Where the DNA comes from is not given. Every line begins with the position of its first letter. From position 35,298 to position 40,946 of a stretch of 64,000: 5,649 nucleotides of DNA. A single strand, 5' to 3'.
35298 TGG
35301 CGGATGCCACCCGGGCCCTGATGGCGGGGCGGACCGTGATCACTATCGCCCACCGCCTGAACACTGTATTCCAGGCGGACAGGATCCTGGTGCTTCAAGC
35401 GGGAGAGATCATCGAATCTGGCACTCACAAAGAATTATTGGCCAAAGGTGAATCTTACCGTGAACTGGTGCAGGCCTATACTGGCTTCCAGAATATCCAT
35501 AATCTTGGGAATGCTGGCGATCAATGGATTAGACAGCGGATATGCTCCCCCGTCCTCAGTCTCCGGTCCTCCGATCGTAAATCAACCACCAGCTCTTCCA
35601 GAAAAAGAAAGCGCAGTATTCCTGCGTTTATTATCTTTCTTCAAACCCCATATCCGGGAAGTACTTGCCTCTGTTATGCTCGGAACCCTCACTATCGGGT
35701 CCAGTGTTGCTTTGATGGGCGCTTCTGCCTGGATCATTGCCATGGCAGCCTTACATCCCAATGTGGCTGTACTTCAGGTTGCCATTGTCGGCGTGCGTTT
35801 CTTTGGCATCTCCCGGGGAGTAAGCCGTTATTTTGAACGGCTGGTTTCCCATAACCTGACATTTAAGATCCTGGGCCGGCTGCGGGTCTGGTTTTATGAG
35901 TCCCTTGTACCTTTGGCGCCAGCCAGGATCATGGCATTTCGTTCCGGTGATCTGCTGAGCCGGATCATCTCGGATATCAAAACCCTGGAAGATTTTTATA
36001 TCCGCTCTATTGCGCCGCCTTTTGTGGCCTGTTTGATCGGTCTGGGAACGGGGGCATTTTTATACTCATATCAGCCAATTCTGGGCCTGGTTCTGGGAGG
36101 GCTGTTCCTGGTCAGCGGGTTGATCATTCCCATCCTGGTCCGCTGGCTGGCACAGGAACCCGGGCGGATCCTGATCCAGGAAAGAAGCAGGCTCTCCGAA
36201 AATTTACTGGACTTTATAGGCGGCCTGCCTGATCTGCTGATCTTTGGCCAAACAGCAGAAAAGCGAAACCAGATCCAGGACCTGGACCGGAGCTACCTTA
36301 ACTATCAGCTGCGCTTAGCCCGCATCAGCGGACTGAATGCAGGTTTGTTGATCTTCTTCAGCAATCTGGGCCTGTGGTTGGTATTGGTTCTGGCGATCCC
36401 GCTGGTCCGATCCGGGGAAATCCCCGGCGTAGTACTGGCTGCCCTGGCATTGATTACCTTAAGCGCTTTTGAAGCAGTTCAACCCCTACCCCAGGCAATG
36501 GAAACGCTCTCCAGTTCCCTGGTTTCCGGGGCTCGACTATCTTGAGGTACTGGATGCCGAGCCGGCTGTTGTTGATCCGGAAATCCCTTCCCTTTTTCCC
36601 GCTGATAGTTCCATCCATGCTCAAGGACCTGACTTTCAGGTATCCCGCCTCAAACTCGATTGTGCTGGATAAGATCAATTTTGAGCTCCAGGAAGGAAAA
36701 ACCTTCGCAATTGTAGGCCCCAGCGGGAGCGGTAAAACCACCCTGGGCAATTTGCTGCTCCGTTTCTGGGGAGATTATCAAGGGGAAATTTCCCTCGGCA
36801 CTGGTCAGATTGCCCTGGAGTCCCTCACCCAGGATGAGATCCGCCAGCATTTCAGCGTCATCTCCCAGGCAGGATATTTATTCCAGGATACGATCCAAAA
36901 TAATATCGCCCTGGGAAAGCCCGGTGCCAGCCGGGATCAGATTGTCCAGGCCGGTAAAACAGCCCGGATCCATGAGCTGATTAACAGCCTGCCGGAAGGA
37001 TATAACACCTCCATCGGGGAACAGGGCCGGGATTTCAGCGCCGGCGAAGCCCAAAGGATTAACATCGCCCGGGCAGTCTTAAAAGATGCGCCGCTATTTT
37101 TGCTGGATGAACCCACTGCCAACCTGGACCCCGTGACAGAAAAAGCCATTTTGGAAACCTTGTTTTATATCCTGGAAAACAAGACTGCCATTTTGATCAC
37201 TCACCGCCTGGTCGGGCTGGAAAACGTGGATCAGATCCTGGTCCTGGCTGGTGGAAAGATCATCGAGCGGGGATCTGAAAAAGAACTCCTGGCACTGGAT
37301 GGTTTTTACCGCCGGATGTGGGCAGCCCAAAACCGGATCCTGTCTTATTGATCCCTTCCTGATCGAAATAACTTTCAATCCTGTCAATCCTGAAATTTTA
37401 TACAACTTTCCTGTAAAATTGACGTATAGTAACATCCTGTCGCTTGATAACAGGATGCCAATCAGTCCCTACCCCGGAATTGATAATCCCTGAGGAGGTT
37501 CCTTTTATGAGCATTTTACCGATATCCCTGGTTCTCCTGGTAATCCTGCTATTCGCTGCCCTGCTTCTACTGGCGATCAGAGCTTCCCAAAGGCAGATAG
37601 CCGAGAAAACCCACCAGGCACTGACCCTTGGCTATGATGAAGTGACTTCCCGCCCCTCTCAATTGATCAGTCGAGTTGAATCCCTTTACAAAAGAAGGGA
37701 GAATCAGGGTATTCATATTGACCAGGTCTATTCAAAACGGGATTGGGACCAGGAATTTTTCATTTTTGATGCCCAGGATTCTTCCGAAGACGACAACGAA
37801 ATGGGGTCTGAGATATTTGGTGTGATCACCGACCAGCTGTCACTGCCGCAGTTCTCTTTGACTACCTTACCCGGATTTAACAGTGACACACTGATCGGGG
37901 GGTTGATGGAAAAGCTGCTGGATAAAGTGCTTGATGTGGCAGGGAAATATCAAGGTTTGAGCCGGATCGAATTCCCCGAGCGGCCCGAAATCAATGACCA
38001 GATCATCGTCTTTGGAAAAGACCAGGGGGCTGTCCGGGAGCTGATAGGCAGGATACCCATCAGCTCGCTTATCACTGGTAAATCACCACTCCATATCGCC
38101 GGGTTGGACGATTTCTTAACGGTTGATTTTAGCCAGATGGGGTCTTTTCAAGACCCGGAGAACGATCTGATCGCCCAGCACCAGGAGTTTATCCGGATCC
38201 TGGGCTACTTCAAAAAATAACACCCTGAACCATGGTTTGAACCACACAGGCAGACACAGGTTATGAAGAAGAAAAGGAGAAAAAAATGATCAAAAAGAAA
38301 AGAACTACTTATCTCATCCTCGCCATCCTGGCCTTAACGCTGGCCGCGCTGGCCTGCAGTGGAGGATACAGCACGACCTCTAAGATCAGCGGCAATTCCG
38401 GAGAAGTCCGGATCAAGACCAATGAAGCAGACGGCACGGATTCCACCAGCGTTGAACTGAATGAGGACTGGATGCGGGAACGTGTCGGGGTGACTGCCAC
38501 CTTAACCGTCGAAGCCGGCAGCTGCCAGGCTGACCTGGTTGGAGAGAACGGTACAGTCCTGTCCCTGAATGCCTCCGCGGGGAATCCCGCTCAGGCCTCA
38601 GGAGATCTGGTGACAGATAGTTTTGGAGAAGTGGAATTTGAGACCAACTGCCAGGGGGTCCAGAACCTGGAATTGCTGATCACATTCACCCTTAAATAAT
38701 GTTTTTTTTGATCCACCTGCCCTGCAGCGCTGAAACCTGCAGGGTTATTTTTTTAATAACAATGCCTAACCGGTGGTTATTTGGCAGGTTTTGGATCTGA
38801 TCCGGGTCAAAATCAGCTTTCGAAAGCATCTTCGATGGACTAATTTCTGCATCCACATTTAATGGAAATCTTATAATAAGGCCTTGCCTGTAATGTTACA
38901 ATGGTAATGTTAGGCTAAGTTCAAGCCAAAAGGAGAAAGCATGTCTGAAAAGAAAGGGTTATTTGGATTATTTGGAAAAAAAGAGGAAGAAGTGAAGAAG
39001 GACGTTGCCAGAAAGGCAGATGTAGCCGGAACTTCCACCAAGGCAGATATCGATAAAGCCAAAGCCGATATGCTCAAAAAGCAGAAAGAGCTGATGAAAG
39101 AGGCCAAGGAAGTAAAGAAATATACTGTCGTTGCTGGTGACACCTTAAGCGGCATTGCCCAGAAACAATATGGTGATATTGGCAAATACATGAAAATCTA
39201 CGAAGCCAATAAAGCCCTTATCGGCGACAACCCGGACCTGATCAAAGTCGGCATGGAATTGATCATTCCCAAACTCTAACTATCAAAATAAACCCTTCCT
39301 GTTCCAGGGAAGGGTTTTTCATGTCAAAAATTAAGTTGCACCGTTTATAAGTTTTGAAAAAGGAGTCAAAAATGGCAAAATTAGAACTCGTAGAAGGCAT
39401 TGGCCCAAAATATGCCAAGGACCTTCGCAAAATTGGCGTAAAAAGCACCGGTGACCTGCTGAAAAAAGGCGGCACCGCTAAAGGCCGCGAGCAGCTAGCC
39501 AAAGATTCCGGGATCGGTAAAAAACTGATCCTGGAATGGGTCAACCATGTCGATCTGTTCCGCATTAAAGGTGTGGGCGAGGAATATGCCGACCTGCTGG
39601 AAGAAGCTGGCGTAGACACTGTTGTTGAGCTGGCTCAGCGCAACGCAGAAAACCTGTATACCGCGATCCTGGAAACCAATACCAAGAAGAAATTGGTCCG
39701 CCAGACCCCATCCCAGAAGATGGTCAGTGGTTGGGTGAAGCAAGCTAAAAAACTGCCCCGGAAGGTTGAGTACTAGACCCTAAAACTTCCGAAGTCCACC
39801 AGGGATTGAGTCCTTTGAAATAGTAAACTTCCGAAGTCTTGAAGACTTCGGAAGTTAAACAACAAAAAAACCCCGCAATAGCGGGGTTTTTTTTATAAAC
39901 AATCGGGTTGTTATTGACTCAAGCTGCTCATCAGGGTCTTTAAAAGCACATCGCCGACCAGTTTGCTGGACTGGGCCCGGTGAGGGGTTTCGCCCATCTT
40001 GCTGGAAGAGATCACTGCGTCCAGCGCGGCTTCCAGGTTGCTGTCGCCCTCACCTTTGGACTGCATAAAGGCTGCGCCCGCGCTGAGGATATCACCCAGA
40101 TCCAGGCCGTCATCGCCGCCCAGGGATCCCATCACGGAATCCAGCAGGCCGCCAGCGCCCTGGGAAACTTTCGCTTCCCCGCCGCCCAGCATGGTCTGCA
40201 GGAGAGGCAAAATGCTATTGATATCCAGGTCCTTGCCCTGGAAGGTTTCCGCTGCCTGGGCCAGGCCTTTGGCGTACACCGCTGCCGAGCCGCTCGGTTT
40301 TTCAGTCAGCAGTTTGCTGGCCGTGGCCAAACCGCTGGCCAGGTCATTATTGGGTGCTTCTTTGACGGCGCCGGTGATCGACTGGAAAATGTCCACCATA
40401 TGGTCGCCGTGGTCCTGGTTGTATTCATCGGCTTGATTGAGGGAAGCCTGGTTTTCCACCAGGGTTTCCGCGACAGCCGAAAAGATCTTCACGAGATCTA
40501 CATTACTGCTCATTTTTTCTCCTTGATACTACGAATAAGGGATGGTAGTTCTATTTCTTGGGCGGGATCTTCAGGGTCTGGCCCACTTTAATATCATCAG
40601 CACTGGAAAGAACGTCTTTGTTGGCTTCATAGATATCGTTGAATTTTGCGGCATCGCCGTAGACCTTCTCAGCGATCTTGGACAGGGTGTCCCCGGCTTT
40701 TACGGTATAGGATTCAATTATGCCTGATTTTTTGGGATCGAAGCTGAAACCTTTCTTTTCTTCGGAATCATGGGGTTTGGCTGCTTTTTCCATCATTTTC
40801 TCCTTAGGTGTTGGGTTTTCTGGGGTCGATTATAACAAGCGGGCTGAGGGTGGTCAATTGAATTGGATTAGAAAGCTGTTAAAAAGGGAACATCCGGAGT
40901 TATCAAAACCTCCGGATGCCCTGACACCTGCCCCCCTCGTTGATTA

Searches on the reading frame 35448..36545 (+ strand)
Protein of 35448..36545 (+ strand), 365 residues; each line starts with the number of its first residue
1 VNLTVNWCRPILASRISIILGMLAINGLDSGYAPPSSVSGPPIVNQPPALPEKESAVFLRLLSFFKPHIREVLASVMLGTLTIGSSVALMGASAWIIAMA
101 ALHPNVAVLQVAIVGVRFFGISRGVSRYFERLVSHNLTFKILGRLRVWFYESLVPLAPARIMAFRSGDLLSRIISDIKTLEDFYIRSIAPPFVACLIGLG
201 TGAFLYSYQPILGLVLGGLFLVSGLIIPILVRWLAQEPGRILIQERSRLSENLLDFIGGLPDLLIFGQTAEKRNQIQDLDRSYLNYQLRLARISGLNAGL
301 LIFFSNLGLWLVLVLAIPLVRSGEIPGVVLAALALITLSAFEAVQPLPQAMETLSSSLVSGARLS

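Call 53: search_protein_families(library=pfam, proteins=[window:35448-36545:+], max_evalue=0.001)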
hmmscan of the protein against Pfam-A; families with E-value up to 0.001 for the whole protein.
window:35448-36545:+ (365 aa): 1 family
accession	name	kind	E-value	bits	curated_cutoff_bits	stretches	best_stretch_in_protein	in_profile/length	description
PF00664.28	ABC_membrane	-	1.2e-08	35.4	28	1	110-326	41-256/274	ABC transporter transmembrane region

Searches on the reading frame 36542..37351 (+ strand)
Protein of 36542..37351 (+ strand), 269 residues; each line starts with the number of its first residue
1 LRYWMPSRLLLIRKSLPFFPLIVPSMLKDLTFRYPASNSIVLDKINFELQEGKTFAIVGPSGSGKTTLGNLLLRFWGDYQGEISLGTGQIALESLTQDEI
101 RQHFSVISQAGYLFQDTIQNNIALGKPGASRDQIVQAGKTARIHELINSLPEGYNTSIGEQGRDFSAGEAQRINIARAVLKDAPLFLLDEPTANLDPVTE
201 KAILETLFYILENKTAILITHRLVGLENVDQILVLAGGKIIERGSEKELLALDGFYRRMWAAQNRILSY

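Call 53: search_protein_families(library=pfam, proteins=[window:36542-37351:+], max_evalue=0.001)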
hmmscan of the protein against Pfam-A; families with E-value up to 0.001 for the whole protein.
window:36542-37351:+ (269 aa): 4 families
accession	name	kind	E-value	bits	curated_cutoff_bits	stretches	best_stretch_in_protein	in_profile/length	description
PF00005.33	ABC_tran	-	2.1e-27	96.8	25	1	42-193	1-137/137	ABC transporter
PF13304.12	AAA_21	-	4.5e-08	33.9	27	0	174-221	247-298/304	AAA domain, putative AbiEii toxin, Type IV TA system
PF02463.25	SMC_N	-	3.3e-06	27.1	40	0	175-233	151-209/220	RecF/RecN/SMC N terminal domain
PF13401.12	AAA_22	-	0.00056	20.7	27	0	55-75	8-28/130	AAA domain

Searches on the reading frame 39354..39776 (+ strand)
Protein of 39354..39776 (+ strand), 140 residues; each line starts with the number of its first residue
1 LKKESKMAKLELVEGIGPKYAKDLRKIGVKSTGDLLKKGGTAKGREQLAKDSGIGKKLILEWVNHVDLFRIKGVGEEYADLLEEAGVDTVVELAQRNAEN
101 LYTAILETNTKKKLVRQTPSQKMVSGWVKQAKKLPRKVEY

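Call 28: search_protein_families(library=pfam, proteins=[window:39354-39776:+], max_evalue=0.1)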
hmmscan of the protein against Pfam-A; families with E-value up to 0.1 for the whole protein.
window:39354-39776:+ (140 aa): 16 families
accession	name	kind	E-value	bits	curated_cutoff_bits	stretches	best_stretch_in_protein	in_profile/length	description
PF14229.12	DUF4332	-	1.8e-41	141.6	23.2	1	14-134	1-122/122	Domain of unknown function (DUF4332)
PF14520.12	HHH_5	-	6e-13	49.5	27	2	10-63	4-52/57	Helix-hairpin-helix domain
PF11731.14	Cdd1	-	8.6e-10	39.1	25.5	2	4-40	2-38/86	Pathogenicity locus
PF04994.19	TfoX_C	-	3e-05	24.5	23.1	1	75-113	12-50/81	TfoX C-terminal domain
PF10391.15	DNA_pol_lambd_f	-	8.1e-05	22.8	29.8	0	13-42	6-31/51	Fingers domain of DNA polymerase lambda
PF02961.22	SAM_BAF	-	0.006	17.5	25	0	61-93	13-45/88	Barrier to autointegration factor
PF00633.29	HHH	-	0.0083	16.4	24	0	9-24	12-27/30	Helix-hairpin-helix motif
PF21999.2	IMS_HHH_1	-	0.009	16.9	27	0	73-101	5-33/53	DNA polymerase-iota, thumb domain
PF07647.24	SAM_2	-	0.01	16.4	20.5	0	74-101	18-44/66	SAM domain (Sterile alpha motif)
PF21794.3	RAD51D_N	-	0.011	16.4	27.3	0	76-102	14-40/60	RAD51D, N-terminal domain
PF12836.13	HHH_3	-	0.017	15.7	27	0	8-57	14-55/65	Helix-hairpin-helix motif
PF13684.11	FakA-like_C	-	0.017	14.9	23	1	75-134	8-68/216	Fatty acid kinase subunit A-like, C-terminal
PF22993.4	SAM_EPH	-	0.02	15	27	0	80-104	21-45/60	Ephrin receptor 1 SAM domain-like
PF25453.1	DUF7898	-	0.043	14.7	27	1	67-131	5-69/80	Domain of unknown function (DUF7898)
PF11798.14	IMS_HHH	-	0.044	14.5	24.4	0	61-87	6-32/32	IMS family HHH motif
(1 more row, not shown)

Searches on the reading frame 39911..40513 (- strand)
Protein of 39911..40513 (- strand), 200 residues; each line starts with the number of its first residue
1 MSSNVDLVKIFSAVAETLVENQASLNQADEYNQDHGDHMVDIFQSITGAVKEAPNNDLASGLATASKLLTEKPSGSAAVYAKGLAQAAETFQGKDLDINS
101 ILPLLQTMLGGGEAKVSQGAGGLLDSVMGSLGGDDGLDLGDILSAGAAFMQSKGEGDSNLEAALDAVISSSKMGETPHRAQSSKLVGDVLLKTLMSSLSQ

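Call 4: search_protein_families(library=pfam, proteins=[window:39911-40513:-], max_evalue=0.1)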
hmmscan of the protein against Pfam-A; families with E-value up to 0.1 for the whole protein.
window:39911-40513:- (200 aa): 1 family
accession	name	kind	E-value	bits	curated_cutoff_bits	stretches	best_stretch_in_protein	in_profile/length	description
PF02734.22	Dak2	-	0.00044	20.6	27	1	34-126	6-102/174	DAK2 domain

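Call 28: search_protein_families(library=pfam, proteins=[window:39911-40513:-], max_evalue=0.1)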
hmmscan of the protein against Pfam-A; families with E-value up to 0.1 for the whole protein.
window:39911-40513:- (200 aa): 1 family
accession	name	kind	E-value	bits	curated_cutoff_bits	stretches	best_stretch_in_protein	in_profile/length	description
PF02734.22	Dak2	-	0.00044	20.6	27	1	34-126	6-102/174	DAK2 domain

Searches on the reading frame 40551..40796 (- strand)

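Call 4: search_protein_families(library=pfam, proteins=[window:40551-40796:-], max_evalue=0.1)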
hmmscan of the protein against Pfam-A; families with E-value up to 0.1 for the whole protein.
window:40551-40796:- (81 aa): 4 families
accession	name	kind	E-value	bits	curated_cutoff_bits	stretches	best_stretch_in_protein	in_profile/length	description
PF01476.26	LysM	-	2.7e-12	46.9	20.9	1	30-78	1-43/43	LysM domain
PF23472.1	LysM2_CERK1_LYK3_4_5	-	5.1e-05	23.5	27.4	1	29-78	7-54/56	LYK3/4/5 LysM2 domain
PF05489.18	Phage_tail_X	-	0.005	16.9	22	1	32-78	3-52/60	Phage Tail Protein X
PF23473.1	LysM3_LYK4_5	-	0.012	16.2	29.3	1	29-65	4-35/48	LYK4/5 LysM3 domain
